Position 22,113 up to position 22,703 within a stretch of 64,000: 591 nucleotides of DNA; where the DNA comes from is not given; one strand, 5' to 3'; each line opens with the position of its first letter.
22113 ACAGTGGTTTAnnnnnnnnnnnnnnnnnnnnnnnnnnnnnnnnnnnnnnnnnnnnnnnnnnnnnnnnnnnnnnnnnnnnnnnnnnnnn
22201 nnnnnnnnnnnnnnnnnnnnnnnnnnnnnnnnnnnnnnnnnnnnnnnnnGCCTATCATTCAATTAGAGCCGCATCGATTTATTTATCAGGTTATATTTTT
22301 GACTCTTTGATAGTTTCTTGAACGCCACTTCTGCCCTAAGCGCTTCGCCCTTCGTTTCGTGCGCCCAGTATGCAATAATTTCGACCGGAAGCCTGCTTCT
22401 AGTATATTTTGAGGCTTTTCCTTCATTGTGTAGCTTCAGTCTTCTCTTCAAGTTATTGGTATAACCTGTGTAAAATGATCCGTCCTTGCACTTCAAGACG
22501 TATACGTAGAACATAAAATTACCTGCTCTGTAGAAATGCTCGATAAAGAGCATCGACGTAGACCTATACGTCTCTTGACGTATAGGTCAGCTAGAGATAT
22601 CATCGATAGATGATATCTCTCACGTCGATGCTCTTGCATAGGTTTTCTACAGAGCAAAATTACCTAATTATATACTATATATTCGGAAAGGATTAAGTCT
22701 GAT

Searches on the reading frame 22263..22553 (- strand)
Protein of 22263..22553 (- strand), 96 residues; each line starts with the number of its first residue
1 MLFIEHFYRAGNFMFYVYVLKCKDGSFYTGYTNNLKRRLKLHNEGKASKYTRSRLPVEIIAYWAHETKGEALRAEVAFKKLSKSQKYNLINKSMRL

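Call 38: search_protein_families(library=pfam, proteins=[window:22263-22517:-], max_evalue=0.01)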
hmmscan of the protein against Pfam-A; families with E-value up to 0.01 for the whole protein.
window:22263-22517:- (84 aa): 1 family
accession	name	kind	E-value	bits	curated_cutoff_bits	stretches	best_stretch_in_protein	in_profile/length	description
PF01541.30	GIY-YIG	-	7e-20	71.6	22.6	1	2-76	1-78/78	GIY-YIG catalytic domain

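Call 40: find_encoding_contigs(protein=window:22263-22517:-, flank=10000, max_places=10)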
Protein window:22263-22517:- (84 aa): no gene with exactly this product is on record in the collection.

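Call 41: find_encoding_contigs(protein=window:22263-22553:-, flank=10000, max_places=10)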
Protein window:22263-22553:- (96 aa): no gene with exactly this product is on record in the collection.

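Call 60: find_homologous_proteins(query=window:22263-22517:-, max_evalue=1e-10)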
Query window:22263-22517:- (84 aa): 371 proteins with E <= 1e-10 among 372 candidates; the best 120 are listed.
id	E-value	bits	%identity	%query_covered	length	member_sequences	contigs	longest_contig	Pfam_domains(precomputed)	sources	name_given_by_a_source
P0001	1.0e-48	180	100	100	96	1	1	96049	PF01541.31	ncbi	-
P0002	5.3e-29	117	68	93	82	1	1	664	PF01541.31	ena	-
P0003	8.2e-29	117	68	93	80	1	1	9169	PF01541.31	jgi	jgi:putative endonuclease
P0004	1.0e-28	116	71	79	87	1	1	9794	PF01541.31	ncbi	-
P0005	1.1e-28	116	69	93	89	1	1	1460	PF01541.31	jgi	jgi:putative endonuclease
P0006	1.1e-28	116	77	77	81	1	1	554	PF01541.31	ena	-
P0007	1.1e-28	116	71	87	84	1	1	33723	PF01541.31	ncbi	-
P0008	1.7e-28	116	69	93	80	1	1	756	PF01541.31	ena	-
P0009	2.5e-28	115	64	96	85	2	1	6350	PF01541.31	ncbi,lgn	-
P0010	3.1e-28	115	73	87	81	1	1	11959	PF01541.31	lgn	-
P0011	3.6e-28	115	64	96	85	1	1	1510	PF01541.31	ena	-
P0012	3.8e-28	115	71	87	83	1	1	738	PF01541.31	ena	-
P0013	3.9e-28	115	70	87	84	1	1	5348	PF01541.31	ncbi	-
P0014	6.5e-28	114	64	95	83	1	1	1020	PF01541.31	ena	-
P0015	6.7e-28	114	63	96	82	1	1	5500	PF01541.31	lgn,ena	-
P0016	7.6e-28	114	67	94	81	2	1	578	PF01541.31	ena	-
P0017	9.0e-28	113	65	94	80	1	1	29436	PF01541.31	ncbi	ncbi:MAG: GIY-YIG nuclease family protein [Candidatus Aenigmatarchaeota archaeon]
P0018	1.2e-27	113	62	94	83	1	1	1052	PF01541.31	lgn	-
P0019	1.2e-27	113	66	87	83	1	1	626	PF01541.31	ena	-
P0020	1.8e-27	113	68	92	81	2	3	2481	PF01541.31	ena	-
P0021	1.9e-27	112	67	93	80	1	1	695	PF01541.31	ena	-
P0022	1.9e-27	112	65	96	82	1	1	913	PF01541.31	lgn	-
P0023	2.0e-27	112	66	99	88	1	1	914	PF01541.31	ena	-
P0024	2.4e-27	112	60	98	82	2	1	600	PF01541.31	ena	-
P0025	3.4e-27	112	67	87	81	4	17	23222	PF01541.31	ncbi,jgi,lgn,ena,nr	ncbi:MAG: GIY-YIG nuclease family protein [Candidatus Aenigmarchaeota archaeon]|nr:GIY-YIG nuclease 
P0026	5.5e-27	111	68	87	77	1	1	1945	PF01541.31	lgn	-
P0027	7.9e-27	110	66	92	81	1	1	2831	PF01541.31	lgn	-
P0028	8.5e-27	110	66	87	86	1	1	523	PF01541.31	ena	-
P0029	9.2e-27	110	64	93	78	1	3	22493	PF01541.31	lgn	-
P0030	1.0e-26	110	66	87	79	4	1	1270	PF01541.31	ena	-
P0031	1.1e-26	110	67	83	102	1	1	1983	PF01541.31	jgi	jgi:putative endonuclease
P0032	1.3e-26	110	64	93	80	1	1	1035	PF01541.31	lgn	-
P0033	1.4e-26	110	67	87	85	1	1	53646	PF01541.31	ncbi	-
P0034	1.4e-26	110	63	94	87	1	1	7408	PF01541.31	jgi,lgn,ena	-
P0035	1.6e-26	109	64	93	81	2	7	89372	PF01541.31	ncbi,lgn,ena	-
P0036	2.3e-26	109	67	87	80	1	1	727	PF01541.31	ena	-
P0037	5.6e-26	108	65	96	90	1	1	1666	PF01541.31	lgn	-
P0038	6.0e-26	108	66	87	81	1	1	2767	PF01541.31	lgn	-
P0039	7.9e-26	107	67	93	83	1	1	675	PF01541.31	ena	-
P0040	8.0e-26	107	63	96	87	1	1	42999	PF01541.31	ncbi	-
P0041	9.0e-26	107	62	94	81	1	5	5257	PF01541.31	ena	-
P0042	1.0e-25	107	65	93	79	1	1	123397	PF01541.31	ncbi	-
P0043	1.1e-25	107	65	92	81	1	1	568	PF01541.31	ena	-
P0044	1.4e-25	107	61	94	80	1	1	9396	PF01541.31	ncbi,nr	ncbi:GIY-YIG nuclease family protein [archaeon]|nr:GIY-YIG nuclease family protein [archaeon]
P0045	2.0e-25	106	66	87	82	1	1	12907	PF01541.31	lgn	-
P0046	2.2e-25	106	63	87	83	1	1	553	PF01541.31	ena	-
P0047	2.3e-25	106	66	87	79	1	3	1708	PF01541.31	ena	-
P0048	2.9e-25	106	61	92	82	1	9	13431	PF01541.31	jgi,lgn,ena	-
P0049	3.2e-25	105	64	95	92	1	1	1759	PF01541.31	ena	-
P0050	4.4e-25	105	59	94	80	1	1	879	PF01541.31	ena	-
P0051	4.6e-25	105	63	87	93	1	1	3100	PF01541.31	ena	-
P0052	4.8e-25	105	59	94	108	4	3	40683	PF01541.31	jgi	-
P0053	5.6e-25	105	62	94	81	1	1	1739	PF01541.31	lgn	-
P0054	5.8e-25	105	62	93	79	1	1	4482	PF01541.31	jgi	jgi:putative endonuclease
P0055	6.0e-25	105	62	94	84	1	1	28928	PF01541.31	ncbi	-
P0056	6.0e-25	105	63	93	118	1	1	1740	PF01541.31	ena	-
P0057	9.4e-25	104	60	87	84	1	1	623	PF01541.31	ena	-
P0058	9.8e-25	104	63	87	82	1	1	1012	PF01541.31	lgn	-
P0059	1.0e-24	104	58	95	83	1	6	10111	PF01541.31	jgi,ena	-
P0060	1.4e-24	103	66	92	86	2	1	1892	PF01541.31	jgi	-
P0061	1.6e-24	103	63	93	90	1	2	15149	PF01541.31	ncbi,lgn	-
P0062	2.6e-24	102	60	95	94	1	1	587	PF01541.31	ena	-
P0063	2.7e-24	102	61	92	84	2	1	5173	PF01541.31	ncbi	-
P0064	3.1e-24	102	62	92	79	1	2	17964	PF01541.31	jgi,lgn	jgi:putative endonuclease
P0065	4.5e-24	102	62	93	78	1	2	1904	PF01541.31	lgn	-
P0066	4.7e-24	102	62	93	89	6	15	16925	PF01541.31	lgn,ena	-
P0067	4.8e-24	102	57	94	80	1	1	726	PF01541.31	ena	-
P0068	4.9e-24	102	63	93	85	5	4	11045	PF01541.31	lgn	-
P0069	6.1e-24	101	66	87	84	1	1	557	PF01541.31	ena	-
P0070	6.6e-24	101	63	93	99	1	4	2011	PF01541.31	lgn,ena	-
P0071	6.7e-24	101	63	93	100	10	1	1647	PF01541.31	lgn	-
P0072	6.8e-24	101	63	93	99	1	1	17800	PF01541.31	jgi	-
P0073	7.2e-24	101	56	100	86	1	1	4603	PF01541.31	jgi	jgi:putative endonuclease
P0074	1.1e-23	101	62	92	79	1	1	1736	PF01541.31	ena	-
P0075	1.1e-23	101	60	93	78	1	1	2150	PF01541.31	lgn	-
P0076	1.2e-23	100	59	87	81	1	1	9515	PF01541.31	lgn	-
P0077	1.2e-23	100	64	92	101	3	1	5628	PF01541.31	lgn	-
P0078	1.4e-23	100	64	87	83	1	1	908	PF01541.31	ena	-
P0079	1.6e-23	100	63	93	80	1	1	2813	PF01541.31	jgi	-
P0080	1.7e-23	100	56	98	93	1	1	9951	PF01541.31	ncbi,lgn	-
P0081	1.8e-23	100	58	93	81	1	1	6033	PF01541.31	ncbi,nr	ncbi:MAG: GIY-YIG nuclease family protein [Candidatus Aenigmarchaeota archaeon]|nr:GIY-YIG nuclease 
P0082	2.5e-23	99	54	96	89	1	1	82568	PF01541.31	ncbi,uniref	ncbi:GIY-YIG nuclease family protein [Gudongella sp. DL1XJH-153]|uniref:GIY-YIG nuclease family prot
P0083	2.8e-23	99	54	96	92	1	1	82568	PF01541.31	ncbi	-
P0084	3.0e-23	99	58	95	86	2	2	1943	PF01541.31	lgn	-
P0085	4.2e-23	99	60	93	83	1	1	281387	PF01541.31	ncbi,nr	ncbi:MAG: GIY-YIG nuclease family protein [Tissierellaceae bacterium]|nr:GIY-YIG nuclease family pro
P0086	4.6e-23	99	62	92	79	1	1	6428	PF01541.31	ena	-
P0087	4.6e-23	99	56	95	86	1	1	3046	PF01541.31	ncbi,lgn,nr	ncbi:MAG: GIY-YIG nuclease family protein [Syntrophomonadaceae bacterium]|nr:GIY-YIG nuclease family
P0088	5.5e-23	98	64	87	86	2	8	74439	PF01541.31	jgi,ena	jgi:putative endonuclease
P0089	6.7e-23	98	62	93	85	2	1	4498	PF01541.31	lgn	-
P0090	6.9e-23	98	61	94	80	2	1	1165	PF01541.31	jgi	-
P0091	7.1e-23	98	64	90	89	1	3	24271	PF01541.31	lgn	-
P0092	8.3e-23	98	59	94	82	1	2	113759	PF01541.31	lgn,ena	-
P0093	1.3e-22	97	58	95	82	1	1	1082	PF01541.31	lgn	-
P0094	1.4e-22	97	56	94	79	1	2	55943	PF01541.31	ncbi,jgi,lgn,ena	-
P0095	1.7e-22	97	56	95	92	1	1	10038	PF01541.31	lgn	-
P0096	1.7e-22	97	56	95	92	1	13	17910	PF01541.31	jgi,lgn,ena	jgi:putative endonuclease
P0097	1.8e-22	97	56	95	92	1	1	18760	PF01541.31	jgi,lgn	jgi:putative endonuclease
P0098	1.9e-22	97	65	81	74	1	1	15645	PF01541.31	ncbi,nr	ncbi:MAG: GIY-YIG nuclease family protein [Candidatus Aenigmarchaeota archaeon]|nr:GIY-YIG nuclease 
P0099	2.1e-22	96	57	92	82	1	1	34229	PF01541.31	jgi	-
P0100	2.3e-22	96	56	95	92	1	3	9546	PF01541.31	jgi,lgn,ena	jgi:putative endonuclease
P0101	2.4e-22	96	60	89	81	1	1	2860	PF01541.31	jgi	jgi:putative endonuclease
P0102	2.5e-22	96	57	96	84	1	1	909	PF01541.31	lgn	-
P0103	2.5e-22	96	56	95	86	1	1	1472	PF01541.31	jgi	-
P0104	2.5e-22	96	57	96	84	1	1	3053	PF01541.31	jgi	jgi:putative endonuclease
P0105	3.1e-22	96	57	99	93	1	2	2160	PF01541.31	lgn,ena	-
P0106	3.5e-22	96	54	95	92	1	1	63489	PF01541.31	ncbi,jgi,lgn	-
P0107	4.2e-22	95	56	92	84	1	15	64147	PF01541.31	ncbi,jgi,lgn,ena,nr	ncbi:MAG TPA: GIY-YIG nuclease family protein [archaeon]|nr:GIY-YIG nuclease family protein [archaeo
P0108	5.6e-22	95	56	95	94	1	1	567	PF01541.31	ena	-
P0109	6.5e-22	95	54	83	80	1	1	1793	PF01541.31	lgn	-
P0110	6.6e-22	95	55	92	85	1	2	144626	PF01541.31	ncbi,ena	-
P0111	7.1e-22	95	57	94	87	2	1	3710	PF01541.31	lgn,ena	-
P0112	7.2e-22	95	55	92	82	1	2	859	PF01541.31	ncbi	-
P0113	7.4e-22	95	59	95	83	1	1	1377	PF01541.31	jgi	jgi:putative endonuclease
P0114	7.9e-22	95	55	95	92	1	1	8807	PF01541.31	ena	-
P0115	8.9e-22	94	55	95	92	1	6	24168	PF01541.31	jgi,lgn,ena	jgi:putative endonuclease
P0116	9.0e-22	94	58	92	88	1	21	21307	PF01541.31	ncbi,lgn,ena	-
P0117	9.9e-22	94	55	95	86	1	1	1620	PF01541.31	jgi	-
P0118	1.0e-21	94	58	93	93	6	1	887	PF01541.31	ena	-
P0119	1.1e-21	94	56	93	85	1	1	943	PF01541.31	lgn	-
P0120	1.2e-21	94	61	90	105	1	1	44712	PF01541.31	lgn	-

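Call 61: find_encoding_contigs(protein=P0001, flank=3000, max_places=3)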
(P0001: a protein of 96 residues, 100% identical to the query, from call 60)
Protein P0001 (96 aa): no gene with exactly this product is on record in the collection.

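Call 62: find_encoding_contigs(protein=P0010, flank=1500, max_places=3)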
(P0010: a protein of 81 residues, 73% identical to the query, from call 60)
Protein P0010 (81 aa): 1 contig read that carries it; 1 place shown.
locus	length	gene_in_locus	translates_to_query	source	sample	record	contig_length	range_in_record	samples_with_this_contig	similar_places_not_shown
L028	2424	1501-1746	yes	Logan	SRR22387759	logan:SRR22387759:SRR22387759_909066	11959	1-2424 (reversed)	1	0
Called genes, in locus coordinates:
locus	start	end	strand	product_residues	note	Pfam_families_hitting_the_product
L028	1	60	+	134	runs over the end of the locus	PF07650:KH_2 (weak), PF26594:KH_NusA_2nd (weak)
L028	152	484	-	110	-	PF02452:PemK_toxin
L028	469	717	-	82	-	PF04014:MazE_antitoxin (weak)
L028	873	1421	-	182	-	PF00583:Acetyltransf_1, PF13673:Acetyltransf_10, PF13508:Acetyltransf_7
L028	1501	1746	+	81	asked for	PF01541:GIY-YIG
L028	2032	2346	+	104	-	PF00164:Ribosom_S12_S23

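Call 63: find_encoding_contigs(protein=P0003, flank=1500, max_places=3)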
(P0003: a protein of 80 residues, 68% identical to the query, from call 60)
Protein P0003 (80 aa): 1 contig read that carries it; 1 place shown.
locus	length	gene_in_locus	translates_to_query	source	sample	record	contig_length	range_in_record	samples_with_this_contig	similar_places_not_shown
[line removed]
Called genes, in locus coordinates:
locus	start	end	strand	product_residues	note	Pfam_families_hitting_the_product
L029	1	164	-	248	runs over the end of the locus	PF01061:ABC2_membrane, PF12679:ABC2_membrane_2 (weak), PF12698:ABC2_membrane_3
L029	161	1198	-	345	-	PF13175:AAA_15 (faint), PF00005:ABC_tran, PF13304:AAA_21 (weak), PF13732:DrrA1-3_C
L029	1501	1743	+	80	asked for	PF01541:GIY-YIG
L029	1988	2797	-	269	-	PF00583:Acetyltransf_1, PF13673:Acetyltransf_10, PF13508:Acetyltransf_7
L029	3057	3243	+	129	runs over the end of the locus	PF10604:Polyketide_cyc2 (weak), PF11687:DUF3284 (weak)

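Call 64: find_encoding_contigs(protein=P0035, flank=1500, max_places=3)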
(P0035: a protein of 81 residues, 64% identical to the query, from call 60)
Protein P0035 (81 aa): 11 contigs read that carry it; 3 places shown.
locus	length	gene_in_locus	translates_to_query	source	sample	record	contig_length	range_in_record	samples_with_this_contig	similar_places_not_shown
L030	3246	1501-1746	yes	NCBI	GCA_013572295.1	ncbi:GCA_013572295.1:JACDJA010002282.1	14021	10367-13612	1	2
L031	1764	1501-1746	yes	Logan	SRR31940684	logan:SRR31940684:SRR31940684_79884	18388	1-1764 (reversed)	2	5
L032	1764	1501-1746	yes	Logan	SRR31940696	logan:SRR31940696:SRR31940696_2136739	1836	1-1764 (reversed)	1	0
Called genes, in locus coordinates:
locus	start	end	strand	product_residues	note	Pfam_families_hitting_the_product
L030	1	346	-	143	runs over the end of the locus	PF16697:Yop-YscD_cpl, PF00498:FHA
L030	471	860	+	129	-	PF04024:PspC, PF18917:LiaI-LiaF-like_TM1 (weak), PF22570:LiaF-TM (weak)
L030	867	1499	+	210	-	PF27462:RecX_N, PF21982:RecX_HTH1, PF02631:RecX_HTH2, PF21981:RecX_HTH3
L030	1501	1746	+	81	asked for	PF01541:GIY-YIG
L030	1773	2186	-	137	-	-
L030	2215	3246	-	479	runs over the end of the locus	?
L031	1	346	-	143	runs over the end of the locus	PF16697:Yop-YscD_cpl, PF00498:FHA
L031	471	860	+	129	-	PF04024:PspC, PF18917:LiaI-LiaF-like_TM1 (weak), PF22570:LiaF-TM (weak)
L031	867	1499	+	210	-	PF27462:RecX_N, PF21982:RecX_HTH1, PF02631:RecX_HTH2, PF21981:RecX_HTH3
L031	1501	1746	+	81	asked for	PF01541:GIY-YIG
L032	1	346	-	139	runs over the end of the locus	?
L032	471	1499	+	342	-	PF04024:PspC, PF18917:LiaI-LiaF-like_TM1 (weak), PF22570:LiaF-TM (weak), PF27462:RecX_N, PF21982:RecX_HTH1, PF02631:RecX_HTH2, PF21981:RecX_HTH3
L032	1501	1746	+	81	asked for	PF01541:GIY-YIG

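Call 69: find_encoding_contigs(protein=P0007, flank=1500, max_places=2)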
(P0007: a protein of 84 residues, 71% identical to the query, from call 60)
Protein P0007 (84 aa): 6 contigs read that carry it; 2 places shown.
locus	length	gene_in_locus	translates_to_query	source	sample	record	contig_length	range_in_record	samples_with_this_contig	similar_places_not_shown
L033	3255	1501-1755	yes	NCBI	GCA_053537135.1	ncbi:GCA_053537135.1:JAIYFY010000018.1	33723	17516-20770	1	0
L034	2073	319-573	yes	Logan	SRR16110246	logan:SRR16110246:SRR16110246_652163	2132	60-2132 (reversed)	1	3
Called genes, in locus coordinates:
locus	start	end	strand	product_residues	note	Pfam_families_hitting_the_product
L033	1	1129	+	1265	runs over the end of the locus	PF00270:DEAD, PF04851:ResIII (weak), PF14890:Intein_splicing, PF14528:LAGLIDADG_3, PF21280:Helicase_dom4_arc, PF14520:HHH_5 (weak), PF25453:DUF7898 (weak)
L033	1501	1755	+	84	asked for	PF01541:GIY-YIG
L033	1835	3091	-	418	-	PF13173:AAA_14, PF13635:DUF4143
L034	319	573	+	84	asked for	PF01541:GIY-YIG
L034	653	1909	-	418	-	PF13173:AAA_14, PF13635:DUF4143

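Call 70: find_encoding_contigs(protein=P0005, flank=1500, max_places=2)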
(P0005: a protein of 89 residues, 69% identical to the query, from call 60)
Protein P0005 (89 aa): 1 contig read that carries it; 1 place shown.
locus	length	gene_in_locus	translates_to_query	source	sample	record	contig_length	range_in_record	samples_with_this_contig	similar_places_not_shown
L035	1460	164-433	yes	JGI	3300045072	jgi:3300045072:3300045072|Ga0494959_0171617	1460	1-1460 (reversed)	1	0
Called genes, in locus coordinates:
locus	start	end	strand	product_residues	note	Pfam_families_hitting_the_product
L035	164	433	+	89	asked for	PF01541:GIY-YIG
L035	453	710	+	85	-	PF04014:MazE_antitoxin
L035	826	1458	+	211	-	?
